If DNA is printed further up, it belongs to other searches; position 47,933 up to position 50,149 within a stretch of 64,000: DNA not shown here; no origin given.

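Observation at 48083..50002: Acetyl-CoA-synthetase-like protein with a degenerate P-loop and no catalytic lysine: a likely pseudo-enzyme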

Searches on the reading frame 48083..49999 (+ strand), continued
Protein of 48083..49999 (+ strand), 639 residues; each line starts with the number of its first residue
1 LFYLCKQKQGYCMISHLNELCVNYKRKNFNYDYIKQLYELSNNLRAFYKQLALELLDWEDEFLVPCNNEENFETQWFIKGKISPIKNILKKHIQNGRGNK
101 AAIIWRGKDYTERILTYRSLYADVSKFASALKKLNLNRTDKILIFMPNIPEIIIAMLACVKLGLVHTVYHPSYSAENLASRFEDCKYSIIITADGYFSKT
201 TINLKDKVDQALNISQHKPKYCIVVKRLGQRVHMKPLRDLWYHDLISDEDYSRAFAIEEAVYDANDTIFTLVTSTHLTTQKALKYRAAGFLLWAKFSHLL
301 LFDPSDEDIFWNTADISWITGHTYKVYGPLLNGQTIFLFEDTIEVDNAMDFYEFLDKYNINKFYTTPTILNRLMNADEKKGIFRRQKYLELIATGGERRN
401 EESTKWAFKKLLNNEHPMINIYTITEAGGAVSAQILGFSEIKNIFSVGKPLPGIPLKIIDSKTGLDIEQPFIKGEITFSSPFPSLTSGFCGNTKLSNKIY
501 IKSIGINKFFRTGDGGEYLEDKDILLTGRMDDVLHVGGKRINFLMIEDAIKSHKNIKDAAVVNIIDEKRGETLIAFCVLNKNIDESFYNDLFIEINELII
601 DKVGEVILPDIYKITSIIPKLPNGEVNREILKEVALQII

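Call 15: find_encoding_contigs(protein=P0006, flank=8000, max_places=1)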
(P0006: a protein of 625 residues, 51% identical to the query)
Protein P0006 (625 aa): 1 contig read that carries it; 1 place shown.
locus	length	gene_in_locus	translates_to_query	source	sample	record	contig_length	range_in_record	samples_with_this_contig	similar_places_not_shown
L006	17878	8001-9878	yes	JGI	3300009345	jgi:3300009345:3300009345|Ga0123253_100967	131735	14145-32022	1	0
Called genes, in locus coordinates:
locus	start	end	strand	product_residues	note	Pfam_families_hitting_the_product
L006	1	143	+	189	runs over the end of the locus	PF02441:Flavoprotein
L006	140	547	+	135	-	-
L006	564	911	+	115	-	-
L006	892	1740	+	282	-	PF08668:HDOD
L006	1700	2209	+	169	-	-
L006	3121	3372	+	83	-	PF13937:DUF4212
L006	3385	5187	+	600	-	PF00474:SSF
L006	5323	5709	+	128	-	-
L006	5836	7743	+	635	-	PF00027:cNMP_binding, PF00571:CBS, PF03445:DUF294, PF10335:DUF294_C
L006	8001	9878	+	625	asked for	PF16177:ACAS_N, PF00501:AMP-binding, PF13193:AMP-binding_C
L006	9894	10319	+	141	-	PF00571:CBS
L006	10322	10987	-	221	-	PF12339:DNAJ_related, PF00226:DnaJ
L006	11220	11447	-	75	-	PF01106:NifU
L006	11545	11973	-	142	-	PF01592:NifU_N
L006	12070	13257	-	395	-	PF00266:Aminotran_5, PF01053:Cys_Met_Meta_PP (weak), PF01212:Beta_elim_lyase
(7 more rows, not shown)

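Call 16: find_encoding_contigs(protein=P0048, flank=8000, max_places=1)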
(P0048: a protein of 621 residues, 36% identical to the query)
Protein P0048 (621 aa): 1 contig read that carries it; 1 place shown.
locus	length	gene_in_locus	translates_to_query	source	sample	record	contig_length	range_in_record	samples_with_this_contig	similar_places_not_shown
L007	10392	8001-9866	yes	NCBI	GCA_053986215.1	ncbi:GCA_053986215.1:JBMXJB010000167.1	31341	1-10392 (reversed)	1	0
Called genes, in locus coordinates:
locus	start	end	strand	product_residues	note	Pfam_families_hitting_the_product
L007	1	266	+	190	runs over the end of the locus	PF01288:HPPK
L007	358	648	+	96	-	PF04341:DUF485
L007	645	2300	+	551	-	PF00474:SSF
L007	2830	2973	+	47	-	-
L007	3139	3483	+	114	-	PF13937:DUF4212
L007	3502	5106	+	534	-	PF00474:SSF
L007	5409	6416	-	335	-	PF14237:GYF_2, PF01987:AIM24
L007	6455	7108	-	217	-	PF13424:TPR_12 (faint), PF07719:TPR_2 (faint), PF00515:TPR_1 (weak)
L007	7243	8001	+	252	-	PF00929:RNase_T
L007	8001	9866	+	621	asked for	PF16177:ACAS_N, PF00501:AMP-binding, PF13193:AMP-binding_C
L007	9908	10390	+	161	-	?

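Call 29: find_encoding_contigs(protein=P0049, flank=8000, max_places=1)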
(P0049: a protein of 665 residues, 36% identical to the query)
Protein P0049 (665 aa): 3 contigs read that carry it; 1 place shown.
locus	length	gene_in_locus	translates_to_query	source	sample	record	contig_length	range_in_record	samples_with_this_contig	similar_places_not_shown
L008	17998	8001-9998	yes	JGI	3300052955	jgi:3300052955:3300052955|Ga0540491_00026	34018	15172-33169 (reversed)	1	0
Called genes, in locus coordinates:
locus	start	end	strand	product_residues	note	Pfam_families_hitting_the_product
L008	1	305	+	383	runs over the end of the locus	?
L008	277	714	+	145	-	PF02130:YbeY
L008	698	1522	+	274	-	PF14602:Hexapep_2 (faint), PF25087:GMPPB_C (weak), PF00132:Hexapep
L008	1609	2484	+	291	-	PF00892:EamA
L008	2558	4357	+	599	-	PF01855:POR_N, PF14697:Fer4_21 (faint), PF12797:Fer4_2 (faint), PF02775:TPP_enzyme_C, PF13237:Fer4_10 (weak), PF00037:Fer4 (weak), PF12837:Fer4_6 (weak)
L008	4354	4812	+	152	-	PF01558:POR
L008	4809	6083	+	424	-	PF00501:AMP-binding, PF14535:AMP-binding_C_2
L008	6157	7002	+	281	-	PF20560:MotA_N, PF01618:MotA_ExbB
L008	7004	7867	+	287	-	PF13677:MotB_plug, PF00691:OmpA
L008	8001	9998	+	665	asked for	PF16177:ACAS_N, PF00501:AMP-binding, PF13193:AMP-binding_C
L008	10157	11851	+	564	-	PF02776:TPP_enzyme_N, PF00205:TPP_enzyme_M, PF02775:TPP_enzyme_C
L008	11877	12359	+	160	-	PF01842:ACT, PF22629:ACT_AHAS_ss, PF13710:ACT_5, PF10369:ALS_ss_C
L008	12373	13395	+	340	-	PF02826:2-Hacid_dh_C (weak), PF03807:F420_oxidored (weak), PF07991:KARI_N, PF01450:KARI_C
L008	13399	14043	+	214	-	PF02666:PS_Dcarbxylase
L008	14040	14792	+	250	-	PF01066:CDP-OH_P_transf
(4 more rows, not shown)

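Call 31: find_related_loci(query=A1, collection=genome_contigs, flank=10000)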
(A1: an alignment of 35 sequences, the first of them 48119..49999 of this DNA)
Query A1 (627 aa) in genome_contigs; peptide patterns used: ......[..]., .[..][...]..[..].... (x = any residue, [..] = any of these).
90 stretches matched a pattern; 44 encode a relative of the query (tblastn E <= 1e-3); 41 distinct loci.
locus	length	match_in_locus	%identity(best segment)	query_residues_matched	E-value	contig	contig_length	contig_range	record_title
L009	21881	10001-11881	72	1-627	0e+0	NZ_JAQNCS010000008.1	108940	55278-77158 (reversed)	Deferribacter abyssi strain JR contig00008, whole genome shotgun sequence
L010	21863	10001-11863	50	2-626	0e+0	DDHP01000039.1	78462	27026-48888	MAG TPA_asm: Deferribacteraceae bacterium UBA1873 UBA1873_contig_373, whole genome shotgun sequence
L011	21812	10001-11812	49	22-626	0e+0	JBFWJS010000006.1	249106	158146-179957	MAG: Deferribacterales bacterium isolate CA_2019_NHSR_24 NODE_102_length_249106_cov_250.910752_NHSR, whole genome shotgu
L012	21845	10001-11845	47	11-626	0e+0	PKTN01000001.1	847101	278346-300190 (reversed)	MAG: Denitrovibrio sp. isolate BM704 sc_3, whole genome shotgun sequence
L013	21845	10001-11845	46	11-626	0e+0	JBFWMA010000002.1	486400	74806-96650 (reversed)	MAG: Deferribacterales bacterium isolate CA_2019_NHSR_79 NODE_20_length_486400_cov_45.243552_NHSR, whole genome shotgun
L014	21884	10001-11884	47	1-626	0e+0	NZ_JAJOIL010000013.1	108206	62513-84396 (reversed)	MAG: Seleniivibrio sp. isolate S2C1195 S2CNODE_20_length_108206_cov_7.881050, whole genome shotgun sequence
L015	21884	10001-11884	46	1-626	0e+0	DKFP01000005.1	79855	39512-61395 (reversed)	MAG TPA_asm: Deferribacteraceae bacterium UBA6793 UBA6793_contig_3886, whole genome shotgun sequence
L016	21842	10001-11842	46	11-626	0e+0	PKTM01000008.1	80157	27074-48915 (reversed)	MAG: Denitrovibrio sp. isolate BM701 sc_834, whole genome shotgun sequence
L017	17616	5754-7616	48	3-626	0e+0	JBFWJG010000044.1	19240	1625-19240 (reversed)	MAG: Deferribacterales bacterium isolate CA_2019_NHSR_13 NODE_6321_length_19240_cov_4.474075_NHSR, whole genome shotgun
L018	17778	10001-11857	45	5-626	0e+0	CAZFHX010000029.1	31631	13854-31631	MAG TPA_asm: uncultured Deferribacterales bacterium isolate binchicken_co40_43 genome assembly, contig: NODE_979_length_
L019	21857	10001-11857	44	5-626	0e+0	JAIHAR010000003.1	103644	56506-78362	MAG: Deferribacteraceae bacterium isolate M2_7_5_bin.3 scaffold_5, whole genome shotgun sequence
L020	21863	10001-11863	47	3-626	1e-179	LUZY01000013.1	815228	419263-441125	MAG: Deferribacterales bacterium Deferri_01 _contig_40886, whole genome shotgun sequence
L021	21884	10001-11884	47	1-626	0e+0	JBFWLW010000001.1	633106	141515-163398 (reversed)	MAG: Deferribacterales bacterium isolate CA_2019_NHSR_75 NODE_9_length_633106_cov_74.540876_NHSR, whole genome shotgun s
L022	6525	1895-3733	37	10-626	9e-135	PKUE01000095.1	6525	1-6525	MAG: Desulfuromonas sp. isolate BM513 sc_7158, whole genome shotgun sequence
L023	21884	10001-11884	47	1-626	0e+0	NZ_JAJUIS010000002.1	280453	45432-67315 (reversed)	MAG: Seleniivibrio woodruffii isolate bin96 k141_840390_length_280453_cov_117.9955, whole genome shotgun sequence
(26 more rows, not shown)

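Call 33: search_protein_families(library=pfam, proteins=[L007:9908-10390:+, L007:7243-8001:+, L002:7793-8020:+, L002:8010-9899:+, L002:5744-6046:+, L002:6057-7703:+], max_evalue=0.01)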
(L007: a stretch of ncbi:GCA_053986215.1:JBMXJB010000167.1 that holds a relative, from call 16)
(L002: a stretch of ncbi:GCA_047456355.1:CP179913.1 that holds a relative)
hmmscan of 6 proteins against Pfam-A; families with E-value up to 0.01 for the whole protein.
L007:9908-10390:+ (161 aa): 0 families

L007:7243-8001:+ (252 aa): 3 families
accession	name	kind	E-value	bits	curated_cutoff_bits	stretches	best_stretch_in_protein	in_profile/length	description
PF00929.31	RNase_T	-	5e-31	108.9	24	1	67-222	2-164/164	Exonuclease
PF16473.11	Rv2179c-like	-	4.7e-05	23.6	27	1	66-223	3-174/177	3'-5' exoribonuclease Rv2179c-like domain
PF21762.3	DEDDh_C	-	0.0014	19.3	27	1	146-224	110-187/188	DNA polymerase III subunit epsilon-like, C-terminal domain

L002:7793-8020:+ (75 aa): 0 families

L002:8010-9899:+ (629 aa): 4 families
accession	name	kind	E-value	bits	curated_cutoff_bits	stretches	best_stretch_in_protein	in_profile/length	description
PF10335.14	DUF294_C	-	1.6e-30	106.2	22.5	1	481-617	2-138/145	Putative nucleotidyltransferase substrate binding domain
PF03445.19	DUF294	-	1.7e-29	102.9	21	1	306-443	6-137/138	Putative nucleotidyltransferase DUF294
PF00571.33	CBS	-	6.1e-25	87.7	24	2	156-210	1-55/57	CBS domain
PF00027.35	cNMP_binding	-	5.4e-09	36.3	27.5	1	38-121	2-88/89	Cyclic nucleotide-binding domain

L002:5744-6046:+ (100 aa): 1 family
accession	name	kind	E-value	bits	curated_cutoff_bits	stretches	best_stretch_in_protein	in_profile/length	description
PF13937.11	DUF4212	-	9.8e-13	48.7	30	1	17-94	2-72/79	Domain of unknown function (DUF4212)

L002:6057-7703:+ (548 aa): 1 family
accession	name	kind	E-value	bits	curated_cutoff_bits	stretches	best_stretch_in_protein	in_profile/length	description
PF00474.23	SSF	-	1.4e-58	199.2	22.8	1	66-476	1-406/406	Sodium:solute symporter family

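Call 50: predict_structure(alignment_id=A1)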
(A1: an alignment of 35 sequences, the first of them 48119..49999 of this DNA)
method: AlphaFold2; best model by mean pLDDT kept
length: 627 residues; sequences in the alignment: 35
mean_pLDDT: 87.5   pTM: 0.83
mean pLDDT of the five models: 87.5, 85.4, 85.1, 83.0, 82.3
residues with pLDDT >= 90: 346; 70-90: 232; 50-70: 36; < 50: 13
segments of 3 or more residues with pLDDT < 50: 520-527, 555-558
pLDDT, mean of each block of 10 residues (from residue 1): 94 95 97 96 97 87 94 96 94 89 96 95 90 94 98 91 81 91 76 90 92 83 83 83 90 94 64 96 98 94 91 97 92 88 94 89 90 91 80 93 94 92 95 93 89 85 90 86 75 87 87 72 48 83 91 56 89 85 81 71 85 77 78
secondary structure, 60 per line:
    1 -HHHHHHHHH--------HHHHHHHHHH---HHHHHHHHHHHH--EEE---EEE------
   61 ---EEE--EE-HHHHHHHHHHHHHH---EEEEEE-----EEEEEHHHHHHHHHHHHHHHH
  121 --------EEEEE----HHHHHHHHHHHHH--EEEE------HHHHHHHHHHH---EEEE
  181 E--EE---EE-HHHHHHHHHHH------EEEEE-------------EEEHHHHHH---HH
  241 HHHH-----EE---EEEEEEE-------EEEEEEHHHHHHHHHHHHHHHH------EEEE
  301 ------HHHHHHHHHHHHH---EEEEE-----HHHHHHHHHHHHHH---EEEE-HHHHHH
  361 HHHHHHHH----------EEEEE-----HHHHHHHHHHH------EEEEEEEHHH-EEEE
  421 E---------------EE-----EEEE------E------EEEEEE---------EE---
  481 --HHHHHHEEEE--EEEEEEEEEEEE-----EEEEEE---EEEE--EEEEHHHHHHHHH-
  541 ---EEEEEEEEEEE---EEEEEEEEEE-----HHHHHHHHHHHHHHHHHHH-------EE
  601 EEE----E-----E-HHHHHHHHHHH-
elements in order: H2-10 H19-28 H32-43 E46-48 E52-54 E64-66 H72-85 E89-94 E100-104 H105-120 E129-133 H138-150 E153-156 H163-173 E177-181 H192-202 E209-213 E227-229 H230-235 H239-244 E255-261 E269-274 H275-290 E297-300 H307-319 E323-327 H333-346 E350-353 H355-368 E379-383 H389-399 E406-412 E417-421 E444-447 E461-466 H483-488 E489-492 E495-506 E512-517 E521-524 E527-530 H531-539 E544-554 E558-567 H573-591 E599-603 H616-626

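Call 53: fold_search(model_id=the predicted structure, library=pdb)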
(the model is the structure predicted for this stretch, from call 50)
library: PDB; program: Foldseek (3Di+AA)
matches with E <= 10: 1955; with E <= 0.001: 651
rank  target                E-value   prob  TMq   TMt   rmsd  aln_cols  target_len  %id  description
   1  1pg3_A                1.9e-63  1.00  0.83  0.82   5.0       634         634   29  Acetyl CoA Synthetase, Acetylated on Lys609 (released 2003-06-03)
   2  1pg4_A                2.0e-63  1.00  0.83  0.82   5.0       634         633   29  Acetyl CoA Synthetase, Salmonella enterica (released 2003-06-03)
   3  2p2f_B                2.4e-63  1.00  0.83  0.83   4.9       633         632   29  Acetyl-CoA Synthetase, wild-type with acetate, AMP, and CoA bound (released 2007-05-29)
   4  2p2j_B                3.8e-63  1.00  0.83  0.83   4.9       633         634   29  Acetyl-CoA Synthetase, K609A mutation (released 2007-05-29)
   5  2p2f_A                5.2e-63  1.00  0.84  0.82   4.8       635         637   29  Acetyl-CoA Synthetase, wild-type with acetate, AMP, and CoA bound (released 2007-05-29)
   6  2p2m_B                7.9e-63  1.00  0.83  0.82   5.0       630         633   29  Acetyl-CoA Synthetase, R194A mutation (released 2007-05-29)
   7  2p2b_B                9.5e-63  1.00  0.83  0.81   4.7       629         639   29  Acetyl-CoA Synthetase, V386A mutation (released 2007-05-29)
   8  5jrh_B                1.1e-62  1.00  0.83  0.82   4.8       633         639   29  Crystal structure of Salmonella enterica acetyl-CoA synthetase (Acs) in complex with cAMP and Coenzyme A (released 2016-12-21)
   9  2p2q_A                1.1e-62  1.00  0.83  0.82   4.8       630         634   29  Acetyl-CoA Synthetase, R584E mutation (released 2007-05-29)
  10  2p2b_A                1.4e-62  1.00  0.83  0.82   5.0       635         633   29  Acetyl-CoA Synthetase, V386A mutation (released 2007-05-29)
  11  5jrh_A                1.7e-62  1.00  0.83  0.81   4.9       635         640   29  Crystal structure of Salmonella enterica acetyl-CoA synthetase (Acs) in complex with cAMP and Coenzyme A (released 2016-12-21)
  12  7kdn_A                2.0e-62  1.00  0.84  0.84   4.7       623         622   29  Crystal structure of Acetyl-CoA Synthetase in Complex with Adenosine-5'-propylphosphate from Aspergillus fumigatus (released 2020-11-04)
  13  2p20_A                2.7e-62  1.00  0.83  0.82   4.8       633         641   29  Acetyl-CoA Synthetase, R584A mutation (released 2007-05-29)
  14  2p20_B                5.5e-62  1.00  0.83  0.82   5.0       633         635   29  Acetyl-CoA Synthetase, R584A mutation (released 2007-05-29)
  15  7mmz                  7.9e-62  1.00  0.78  0.87   4.4       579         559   30  Crystal Structure of Acetyl-coenzyme A synthetase from Legionella pneumophila Philadelphia 1 in complex with ethyl-AMP (released 2021-05-26)
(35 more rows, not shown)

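Call 54: search_protein_representatives(alignment_id=A1)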
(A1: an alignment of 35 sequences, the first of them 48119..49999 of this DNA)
Query: 35 sequences, 627 profile positions. Proteins with E-value up to 0.001 (for the whole library): 160410; up to 1e-10: 68092; up to 1e-30: 9967. The best 150 are listed.
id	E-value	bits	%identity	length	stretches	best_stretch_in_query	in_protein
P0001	2.5e-293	990.7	-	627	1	3-627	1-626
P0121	5.2e-225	765.0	-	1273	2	20-624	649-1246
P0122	2.5e-213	726.5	-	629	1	4-627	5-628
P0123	1.0e-201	688.1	-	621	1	11-627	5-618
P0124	1.3e-159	549.0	-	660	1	20-624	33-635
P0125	5.3e-151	520.6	-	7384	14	229-571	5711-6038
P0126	3.7e-141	488.0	-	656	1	28-624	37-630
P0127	2.1e-138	478.9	-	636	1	42-623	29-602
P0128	7.7e-138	477.1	-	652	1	26-625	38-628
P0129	4.4e-137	474.6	-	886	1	8-623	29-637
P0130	9.0e-137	473.5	-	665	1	30-624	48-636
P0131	6.4e-136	470.7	-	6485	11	251-618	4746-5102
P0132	2.6e-134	465.4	-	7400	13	257-622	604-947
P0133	3.5e-132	458.4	-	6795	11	238-618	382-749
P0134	4.0e-131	454.9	-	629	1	24-622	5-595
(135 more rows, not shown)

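Call 57: find_encoding_contigs(protein=P0122, flank=8000, max_places=1)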
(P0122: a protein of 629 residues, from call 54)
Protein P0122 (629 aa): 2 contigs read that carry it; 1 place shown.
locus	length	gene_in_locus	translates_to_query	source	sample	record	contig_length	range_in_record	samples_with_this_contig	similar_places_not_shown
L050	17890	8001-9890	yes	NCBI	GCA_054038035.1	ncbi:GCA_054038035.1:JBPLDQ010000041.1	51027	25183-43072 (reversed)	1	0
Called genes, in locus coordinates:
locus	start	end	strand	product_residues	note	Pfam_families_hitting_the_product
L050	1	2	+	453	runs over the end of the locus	PF00072:Response_reg, PF00158:Sigma54_activat, PF14532:Sigma54_activ_2, PF00004:AAA (weak), PF07728:AAA_5 (weak), PF25601:AAA_lid_14, PF02954:HTH_8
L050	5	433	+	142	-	PF04246:RseC_MucC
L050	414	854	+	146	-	PF01668:SmpB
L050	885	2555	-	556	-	PF00474:SSF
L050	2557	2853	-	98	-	PF13937:DUF4212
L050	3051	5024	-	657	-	PF16177:ACAS_N, PF00501:AMP-binding, PF13193:AMP-binding_C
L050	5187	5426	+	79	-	-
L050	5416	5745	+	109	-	PF00027:cNMP_binding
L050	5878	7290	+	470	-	PF00571:CBS, PF03445:DUF294, PF10335:DUF294_C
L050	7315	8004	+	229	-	PF01612:DNA_pol_A_exo1, PF00929:RNase_T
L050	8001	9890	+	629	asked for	PF16177:ACAS_N, PF00501:AMP-binding, PF13193:AMP-binding_C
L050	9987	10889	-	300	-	PF00291:PALP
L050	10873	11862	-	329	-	PF03054:tRNA_Me_trans, PF20259:tRNA_Me_trans_M, PF20258:tRNA_Me_trans_C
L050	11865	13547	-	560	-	PF01642:MM_CoA_mutase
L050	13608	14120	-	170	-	PF02572:CobA_CobO_BtuR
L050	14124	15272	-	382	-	PF02771:Acyl-CoA_dh_N, PF02770:Acyl-CoA_dh_M, PF00441:Acyl-CoA_dh_1, PF22924:ACOX_C_alpha1 (faint), PF08028:Acyl-CoA_dh_2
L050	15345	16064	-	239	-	PF04909:Amidohydro_2 (weak)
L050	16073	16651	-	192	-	PF13623:SurA_N_2 (faint), PF13624:SurA_N_3 (weak), PF28307:LA_1883 (faint)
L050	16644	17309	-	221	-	PF09335:VTT_dom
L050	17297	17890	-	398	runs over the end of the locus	PF06305:LapA_dom, PF25062:ARM_TT21_N (faint)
